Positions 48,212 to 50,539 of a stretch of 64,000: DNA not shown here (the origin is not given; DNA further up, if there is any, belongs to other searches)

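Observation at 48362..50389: In-frame alpha/beta-hydrolase-cytochrome P450 fusion next to a DUF4336 gene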

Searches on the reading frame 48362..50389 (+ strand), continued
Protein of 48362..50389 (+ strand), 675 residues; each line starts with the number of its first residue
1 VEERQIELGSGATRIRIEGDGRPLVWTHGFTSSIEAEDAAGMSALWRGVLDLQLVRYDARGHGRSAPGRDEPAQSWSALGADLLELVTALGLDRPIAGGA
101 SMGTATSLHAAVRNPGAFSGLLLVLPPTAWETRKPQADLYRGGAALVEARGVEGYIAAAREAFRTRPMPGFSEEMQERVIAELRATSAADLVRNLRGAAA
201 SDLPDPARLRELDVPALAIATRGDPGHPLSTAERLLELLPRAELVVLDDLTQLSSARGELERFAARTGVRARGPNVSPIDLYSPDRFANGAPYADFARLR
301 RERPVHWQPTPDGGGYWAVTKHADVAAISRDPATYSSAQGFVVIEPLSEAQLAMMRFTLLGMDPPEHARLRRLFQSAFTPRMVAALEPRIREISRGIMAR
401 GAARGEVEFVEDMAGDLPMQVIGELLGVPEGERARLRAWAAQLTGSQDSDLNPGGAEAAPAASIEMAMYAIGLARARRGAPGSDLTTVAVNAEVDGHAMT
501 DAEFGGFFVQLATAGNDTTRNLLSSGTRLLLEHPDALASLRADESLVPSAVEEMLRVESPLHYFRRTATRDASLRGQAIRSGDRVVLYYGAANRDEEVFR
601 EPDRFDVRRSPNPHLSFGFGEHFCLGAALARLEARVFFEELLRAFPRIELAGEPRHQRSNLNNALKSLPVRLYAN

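Call 23: find_encoding_contigs(protein=P0023, flank=6000, max_places=2)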
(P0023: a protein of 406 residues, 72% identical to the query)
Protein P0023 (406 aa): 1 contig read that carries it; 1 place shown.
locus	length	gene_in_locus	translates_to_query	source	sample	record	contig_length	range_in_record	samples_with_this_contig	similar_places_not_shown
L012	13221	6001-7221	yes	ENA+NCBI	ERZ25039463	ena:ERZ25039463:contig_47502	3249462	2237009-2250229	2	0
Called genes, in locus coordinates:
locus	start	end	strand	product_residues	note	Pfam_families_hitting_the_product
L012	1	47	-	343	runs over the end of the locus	PF02618:YceG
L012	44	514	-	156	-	PF03652:RuvX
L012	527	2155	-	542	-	PF13646:HEAT_2 (weak), PF03130:HEAT_PBS (faint), PF13646:HEAT_2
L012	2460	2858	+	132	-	PF04608:PgpA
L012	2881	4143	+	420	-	PF00994:MoCF_biosynth, PF18146:CinA_KH, PF02464:CinA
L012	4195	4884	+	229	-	PF02834:LigT_PEase, PF13563:2_5_RNA_ligase2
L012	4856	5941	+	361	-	PF00154:RecA_N, PF06745:ATPase (weak), PF08423:Rad51 (weak), PF27531:MT3502_N (weak), PF21096:RecA_C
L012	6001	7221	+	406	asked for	PF00067:p450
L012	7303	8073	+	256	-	PF00106:adh_short, PF08659:KR (weak), PF01370:Epimerase (weak), PF13561:adh_short_C2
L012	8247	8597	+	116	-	PF00903:Glyoxalase (weak), PF18029:Glyoxalase_6 (weak)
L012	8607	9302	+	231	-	PF08279:HTH_11, PF19187:HTH_PafC (faint), PF13280:WYL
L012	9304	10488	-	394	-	PF01231:IDO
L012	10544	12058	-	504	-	PF00330:Aconitase, PF00694:Aconitase_C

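Call 24: find_encoding_contigs(protein=P0017, flank=6000, max_places=2)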
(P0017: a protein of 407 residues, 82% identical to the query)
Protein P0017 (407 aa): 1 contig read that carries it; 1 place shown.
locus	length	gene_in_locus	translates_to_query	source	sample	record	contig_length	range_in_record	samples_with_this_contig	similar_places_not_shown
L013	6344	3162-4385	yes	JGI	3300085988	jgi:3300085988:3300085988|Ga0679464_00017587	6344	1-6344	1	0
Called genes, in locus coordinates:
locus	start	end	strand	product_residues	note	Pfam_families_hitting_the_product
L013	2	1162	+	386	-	?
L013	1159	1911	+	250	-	PF03781:FGE-sulfatase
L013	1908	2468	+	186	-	PF02630:SCO1-SenC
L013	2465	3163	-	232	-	PF14234:DUF4336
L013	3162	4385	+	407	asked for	PF00067:p450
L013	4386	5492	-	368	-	PF01702:TGT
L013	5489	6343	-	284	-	?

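Call 35: find_related_loci(query=window:48362-50386:+, collection=genome_contigs, flank=6000)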
Query window:48362-50386:+ (675 aa) in genome_contigs; peptide patterns used: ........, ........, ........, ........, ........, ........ (x = any residue, [..] = any of these).
383 stretches matched a pattern; 337 encode a relative of the query (tblastn E <= 1e-3); the best 80 are kept; 80 distinct loci.
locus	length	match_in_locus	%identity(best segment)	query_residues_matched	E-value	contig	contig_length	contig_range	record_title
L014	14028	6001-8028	75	1-674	0e+0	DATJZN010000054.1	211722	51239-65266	MAG TPA_asm: Myxococcota bacterium isolate SMAG_U15179 k141_1776151, whole genome shotgun sequence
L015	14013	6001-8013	71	3-674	0e+0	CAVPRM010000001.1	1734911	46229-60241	MAG: uncultured delta proteobacterium isolate MFD10007.bin.2.43 genome assembly, contig: contig_17318, whole genome shot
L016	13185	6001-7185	72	276-672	0e+0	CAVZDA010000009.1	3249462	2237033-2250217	MAG: uncultured delta proteobacterium isolate MFD00822.bin.2.186 genome assembly, contig: contig_47502, whole genome sho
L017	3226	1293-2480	65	273-670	9e-174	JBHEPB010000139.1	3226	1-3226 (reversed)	MAG: Candidatus Binatia bacterium isolate S6_bin.61.orig S6_k141_1806662, whole genome shotgun sequence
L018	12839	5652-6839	59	279-674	5e-151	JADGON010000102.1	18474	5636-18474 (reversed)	MAG: Acidimicrobiia bacterium isolate Chersky_806 k127_1794757, whole genome shotgun sequence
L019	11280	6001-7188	59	279-674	9e-151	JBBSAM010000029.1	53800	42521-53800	MAG: Acidimicrobiia bacterium isolate La6_maxbin2.368 La6_maxbin2.368_K_344296_L_53800_cov_68.0000, whole genome shotgun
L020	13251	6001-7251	56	254-672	2e-148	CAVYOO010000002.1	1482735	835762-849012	MAG: uncultured Acidimicrobiia bacterium isolate MFD05684.bin.2.27 genome assembly, contig: contig_46871, whole genome s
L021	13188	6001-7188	58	277-672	1e-145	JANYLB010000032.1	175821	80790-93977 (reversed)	MAG: Actinomycetes bacterium isolate GL140_5_metabinner_8 GL140_5_k141_1324679, whole genome shotgun sequence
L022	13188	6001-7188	58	279-674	3e-143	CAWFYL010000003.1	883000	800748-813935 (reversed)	MAG: uncultured Acidimicrobiia bacterium isolate MFD05442.bin.1.317 genome assembly, contig: contig_14251, whole genome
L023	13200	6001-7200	59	273-672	1e-142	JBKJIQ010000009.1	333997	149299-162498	MAG: Acidimicrobiia bacterium isolate ant_bin.168 S1Ck117_5409229_flag_0_multi_34.4315_len_333997, whole genome shotgun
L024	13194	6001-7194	57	280-672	4e-139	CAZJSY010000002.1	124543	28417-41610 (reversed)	MAG TPA_asm: uncultured Burkholderiales bacterium isolate SRP272529_co1_36 genome assembly, contig: NODE_96_length_12454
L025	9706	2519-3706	57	281-672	3e-139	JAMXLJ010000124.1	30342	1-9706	MAG: Acidimicrobiia bacterium isolate Bin.002_Pasture k127_7295586, whole genome shotgun sequence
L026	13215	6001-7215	55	268-675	6e-138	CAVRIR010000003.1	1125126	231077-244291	MAG: uncultured Acidimicrobiia bacterium isolate MFD05841.bin.1.39 genome assembly, contig: contig_18280, whole genome s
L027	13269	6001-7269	53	253-674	4e-134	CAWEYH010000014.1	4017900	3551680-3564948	MAG: uncultured Actinomycetota bacterium isolate MFD06085.bin.2.60 genome assembly, contig: contig_4990, whole genome sh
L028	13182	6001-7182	59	279-672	1e-146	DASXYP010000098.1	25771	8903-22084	MAG TPA_asm: Acidimicrobiia bacterium isolate SMAG_U4828 k141_1014085, whole genome shotgun sequence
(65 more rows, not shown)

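Call 42: predict_structure(alignment_id=A3)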
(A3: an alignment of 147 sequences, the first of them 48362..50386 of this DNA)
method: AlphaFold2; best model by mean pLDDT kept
length: 675 residues; sequences in the alignment: 147
mean_pLDDT: 93.1   pTM: 0.71
mean pLDDT of the five models: 93.1, 92.5, 92.3, 91.7, 91.3
residues with pLDDT >= 90: 556; 70-90: 100; 50-70: 12; < 50: 7
segments of 3 or more residues with pLDDT < 50: 271-276
pLDDT, mean of each block of 10 residues (from residue 1): 96 96 96 94 89 96 96 98 98 96 98 97 98 97 98 97 95 93 95 97 98 98 97 98 97 95 83 59 94 96 95 92 95 94 90 84 82 71 88 98 98 96 94 94 92 86 93 96 91 85 90 89 98 98 98 95 95 97 97 97 96 80 75 97 98 96 96 96
secondary structure, 60 per line:
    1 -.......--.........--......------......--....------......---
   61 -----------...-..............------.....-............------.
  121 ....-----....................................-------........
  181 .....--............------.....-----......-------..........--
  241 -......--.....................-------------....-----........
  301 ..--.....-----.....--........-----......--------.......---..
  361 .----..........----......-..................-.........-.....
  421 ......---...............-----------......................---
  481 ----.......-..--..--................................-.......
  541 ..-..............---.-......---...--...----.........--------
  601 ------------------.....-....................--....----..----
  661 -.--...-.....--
elements in order: E2-8 E11-19 E22-27 H34-39 H42-45 E52-57 H76-89 E96-100 H102-113 E120-124 H130-165 H173-185 H188-199 H206-210 E216-221 H229-238 E242-247 H250-270 H284-287 H293-302 E305-309 E315-319 H322-329 H337-340 H349-355 H366-375 H380-385 H387-404 E406-408 H409-414 H416-426 H430-444 H456-477 H485-491 H501-532 H534-542 H544-557 E563-568 E572-574 E577-579 E584-588 H589-592 H619-623 H625-644 E647-650 E665-667 E669-673

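Call 57: list_cluster_members(proteins=[window:48362-50386:+])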
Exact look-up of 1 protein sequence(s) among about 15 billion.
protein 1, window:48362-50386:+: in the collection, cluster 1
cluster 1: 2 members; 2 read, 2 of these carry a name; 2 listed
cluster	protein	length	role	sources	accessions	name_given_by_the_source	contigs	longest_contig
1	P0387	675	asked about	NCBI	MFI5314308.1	MAG: cytochrome P450 [Myxococcota bacterium]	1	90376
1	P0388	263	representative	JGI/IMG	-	cytochrome P450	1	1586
